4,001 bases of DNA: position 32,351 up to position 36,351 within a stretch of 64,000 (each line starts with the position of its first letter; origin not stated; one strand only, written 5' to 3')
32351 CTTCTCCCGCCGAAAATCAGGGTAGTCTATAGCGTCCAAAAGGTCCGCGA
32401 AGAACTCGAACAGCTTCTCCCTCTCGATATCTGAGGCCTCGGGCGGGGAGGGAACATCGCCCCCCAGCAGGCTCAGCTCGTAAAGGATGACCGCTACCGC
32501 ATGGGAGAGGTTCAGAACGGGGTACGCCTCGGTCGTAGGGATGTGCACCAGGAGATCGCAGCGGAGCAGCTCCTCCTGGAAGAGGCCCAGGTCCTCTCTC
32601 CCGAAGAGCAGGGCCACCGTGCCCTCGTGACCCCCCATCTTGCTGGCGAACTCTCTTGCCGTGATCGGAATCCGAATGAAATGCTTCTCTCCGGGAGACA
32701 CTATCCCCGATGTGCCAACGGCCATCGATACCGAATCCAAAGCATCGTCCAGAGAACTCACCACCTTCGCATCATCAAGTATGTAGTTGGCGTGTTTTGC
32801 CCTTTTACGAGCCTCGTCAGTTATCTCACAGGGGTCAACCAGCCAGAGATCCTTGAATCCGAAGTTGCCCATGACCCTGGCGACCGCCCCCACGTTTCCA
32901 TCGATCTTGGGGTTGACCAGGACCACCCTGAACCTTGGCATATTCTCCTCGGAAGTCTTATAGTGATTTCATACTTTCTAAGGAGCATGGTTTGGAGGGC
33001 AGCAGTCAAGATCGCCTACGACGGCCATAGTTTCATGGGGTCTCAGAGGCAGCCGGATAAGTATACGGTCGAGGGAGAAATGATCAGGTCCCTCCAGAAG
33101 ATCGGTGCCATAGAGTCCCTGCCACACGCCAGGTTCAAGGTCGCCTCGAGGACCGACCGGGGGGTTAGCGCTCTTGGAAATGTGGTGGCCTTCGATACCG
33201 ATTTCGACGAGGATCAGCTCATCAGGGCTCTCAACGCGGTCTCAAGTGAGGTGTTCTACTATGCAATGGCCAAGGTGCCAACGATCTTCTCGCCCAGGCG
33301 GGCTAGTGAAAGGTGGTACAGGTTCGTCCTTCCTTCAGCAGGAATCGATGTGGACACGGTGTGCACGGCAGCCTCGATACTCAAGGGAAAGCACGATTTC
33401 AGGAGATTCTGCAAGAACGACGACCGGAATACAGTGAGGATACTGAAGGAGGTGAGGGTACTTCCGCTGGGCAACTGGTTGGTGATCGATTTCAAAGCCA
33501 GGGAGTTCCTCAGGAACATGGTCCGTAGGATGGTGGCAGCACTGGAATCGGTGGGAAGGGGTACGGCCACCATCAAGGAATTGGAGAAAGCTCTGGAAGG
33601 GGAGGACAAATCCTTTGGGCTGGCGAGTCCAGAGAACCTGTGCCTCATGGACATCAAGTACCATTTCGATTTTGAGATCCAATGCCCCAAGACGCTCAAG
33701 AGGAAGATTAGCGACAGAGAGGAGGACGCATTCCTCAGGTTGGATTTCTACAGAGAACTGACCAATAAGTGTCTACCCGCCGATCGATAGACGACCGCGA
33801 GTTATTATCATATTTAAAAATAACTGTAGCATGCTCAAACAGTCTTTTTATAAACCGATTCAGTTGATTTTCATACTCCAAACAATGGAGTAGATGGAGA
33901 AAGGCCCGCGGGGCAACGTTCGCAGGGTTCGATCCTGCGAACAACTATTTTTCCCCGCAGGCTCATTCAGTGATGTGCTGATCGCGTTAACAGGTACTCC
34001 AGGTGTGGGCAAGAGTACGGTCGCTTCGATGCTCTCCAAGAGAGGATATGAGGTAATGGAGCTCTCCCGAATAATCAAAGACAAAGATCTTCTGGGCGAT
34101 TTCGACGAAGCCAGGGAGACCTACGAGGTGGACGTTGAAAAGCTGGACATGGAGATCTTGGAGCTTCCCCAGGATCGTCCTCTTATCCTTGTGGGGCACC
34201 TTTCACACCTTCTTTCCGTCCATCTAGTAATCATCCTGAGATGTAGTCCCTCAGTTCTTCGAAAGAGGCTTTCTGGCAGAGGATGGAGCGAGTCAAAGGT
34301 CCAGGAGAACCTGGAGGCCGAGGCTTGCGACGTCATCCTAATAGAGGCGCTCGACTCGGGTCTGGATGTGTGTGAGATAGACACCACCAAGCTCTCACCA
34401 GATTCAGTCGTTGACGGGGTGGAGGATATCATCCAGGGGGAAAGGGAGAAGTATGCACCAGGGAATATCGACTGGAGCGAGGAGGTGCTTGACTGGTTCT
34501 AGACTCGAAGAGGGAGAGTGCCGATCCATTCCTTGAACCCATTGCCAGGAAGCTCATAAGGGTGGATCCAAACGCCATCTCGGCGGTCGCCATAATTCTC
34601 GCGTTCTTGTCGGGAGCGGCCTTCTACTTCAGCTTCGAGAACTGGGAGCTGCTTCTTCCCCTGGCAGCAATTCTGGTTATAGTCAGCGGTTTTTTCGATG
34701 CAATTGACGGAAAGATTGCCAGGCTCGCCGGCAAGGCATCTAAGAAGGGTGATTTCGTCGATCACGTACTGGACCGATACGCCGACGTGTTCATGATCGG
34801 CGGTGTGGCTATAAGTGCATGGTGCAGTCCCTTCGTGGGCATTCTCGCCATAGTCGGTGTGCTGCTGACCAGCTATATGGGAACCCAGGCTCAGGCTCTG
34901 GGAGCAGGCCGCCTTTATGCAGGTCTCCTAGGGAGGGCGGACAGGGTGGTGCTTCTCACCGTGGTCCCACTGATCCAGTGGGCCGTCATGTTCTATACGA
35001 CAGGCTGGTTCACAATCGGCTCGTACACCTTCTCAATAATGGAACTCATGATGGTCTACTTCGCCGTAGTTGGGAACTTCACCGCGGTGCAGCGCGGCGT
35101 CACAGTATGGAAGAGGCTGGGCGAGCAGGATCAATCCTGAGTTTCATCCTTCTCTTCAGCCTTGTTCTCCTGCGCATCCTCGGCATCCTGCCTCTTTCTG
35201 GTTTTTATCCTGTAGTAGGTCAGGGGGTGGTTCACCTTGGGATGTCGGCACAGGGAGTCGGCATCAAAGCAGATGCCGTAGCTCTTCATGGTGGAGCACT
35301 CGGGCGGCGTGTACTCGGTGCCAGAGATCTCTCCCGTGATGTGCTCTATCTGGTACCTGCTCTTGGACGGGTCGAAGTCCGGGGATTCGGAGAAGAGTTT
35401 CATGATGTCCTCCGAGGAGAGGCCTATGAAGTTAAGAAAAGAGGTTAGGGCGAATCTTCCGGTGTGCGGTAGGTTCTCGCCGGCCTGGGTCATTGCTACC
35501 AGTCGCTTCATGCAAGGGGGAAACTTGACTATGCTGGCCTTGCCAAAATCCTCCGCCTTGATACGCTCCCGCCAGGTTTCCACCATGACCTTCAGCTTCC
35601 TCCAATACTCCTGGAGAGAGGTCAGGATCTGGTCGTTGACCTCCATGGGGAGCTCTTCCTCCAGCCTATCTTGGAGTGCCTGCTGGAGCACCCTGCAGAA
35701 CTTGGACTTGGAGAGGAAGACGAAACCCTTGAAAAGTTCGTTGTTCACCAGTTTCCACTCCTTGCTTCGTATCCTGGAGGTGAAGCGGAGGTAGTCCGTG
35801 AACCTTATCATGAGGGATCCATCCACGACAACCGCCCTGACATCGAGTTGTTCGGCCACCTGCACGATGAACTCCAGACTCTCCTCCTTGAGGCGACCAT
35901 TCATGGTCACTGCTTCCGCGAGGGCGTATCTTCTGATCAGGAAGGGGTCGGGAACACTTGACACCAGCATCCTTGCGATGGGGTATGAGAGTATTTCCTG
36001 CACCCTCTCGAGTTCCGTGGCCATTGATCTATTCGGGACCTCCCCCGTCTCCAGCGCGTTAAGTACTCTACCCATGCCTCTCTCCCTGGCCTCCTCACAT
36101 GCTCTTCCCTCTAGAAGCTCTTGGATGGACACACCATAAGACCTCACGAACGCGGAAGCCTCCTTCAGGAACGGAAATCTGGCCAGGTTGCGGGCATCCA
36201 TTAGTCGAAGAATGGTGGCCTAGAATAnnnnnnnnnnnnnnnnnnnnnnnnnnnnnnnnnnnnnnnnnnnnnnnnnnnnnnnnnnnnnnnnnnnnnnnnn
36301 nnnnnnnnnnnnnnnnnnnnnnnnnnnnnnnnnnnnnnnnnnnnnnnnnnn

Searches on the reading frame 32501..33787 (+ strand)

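Call 64: search_protein_families(library=pfam, proteins=[window:32501-33787:+], max_evalue=0.001)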
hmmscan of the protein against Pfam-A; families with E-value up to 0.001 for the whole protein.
window:32501-33787:+ (429 aa): 1 family
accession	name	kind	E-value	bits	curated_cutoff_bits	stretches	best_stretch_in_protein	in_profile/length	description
PF01416.25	PseudoU_synth_1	-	1.4e-24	87.1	23.3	1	290-387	1-107/108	tRNA pseudouridine synthase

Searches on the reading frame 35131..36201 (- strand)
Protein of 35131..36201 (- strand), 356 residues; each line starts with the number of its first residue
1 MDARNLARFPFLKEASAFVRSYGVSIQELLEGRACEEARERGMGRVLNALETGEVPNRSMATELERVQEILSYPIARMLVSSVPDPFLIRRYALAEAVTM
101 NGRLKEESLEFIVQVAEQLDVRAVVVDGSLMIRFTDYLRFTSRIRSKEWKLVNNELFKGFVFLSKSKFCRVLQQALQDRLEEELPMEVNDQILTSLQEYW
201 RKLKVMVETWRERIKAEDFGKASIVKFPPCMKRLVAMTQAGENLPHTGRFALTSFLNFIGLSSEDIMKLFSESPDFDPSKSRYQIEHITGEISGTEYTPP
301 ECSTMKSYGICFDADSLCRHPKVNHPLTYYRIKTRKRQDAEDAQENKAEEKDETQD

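Call 64: search_protein_families(library=pfam, proteins=[window:35131-36201:-], max_evalue=0.001)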
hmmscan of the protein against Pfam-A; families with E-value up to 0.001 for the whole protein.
window:35131-36201:- (356 aa): 1 family
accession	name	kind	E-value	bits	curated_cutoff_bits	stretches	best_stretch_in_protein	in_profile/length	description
PF04104.19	DNA_primase_lrg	-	2.8e-34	119.1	22.4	1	132-330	5-266/266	Eukaryotic and archaeal DNA primase, large subunit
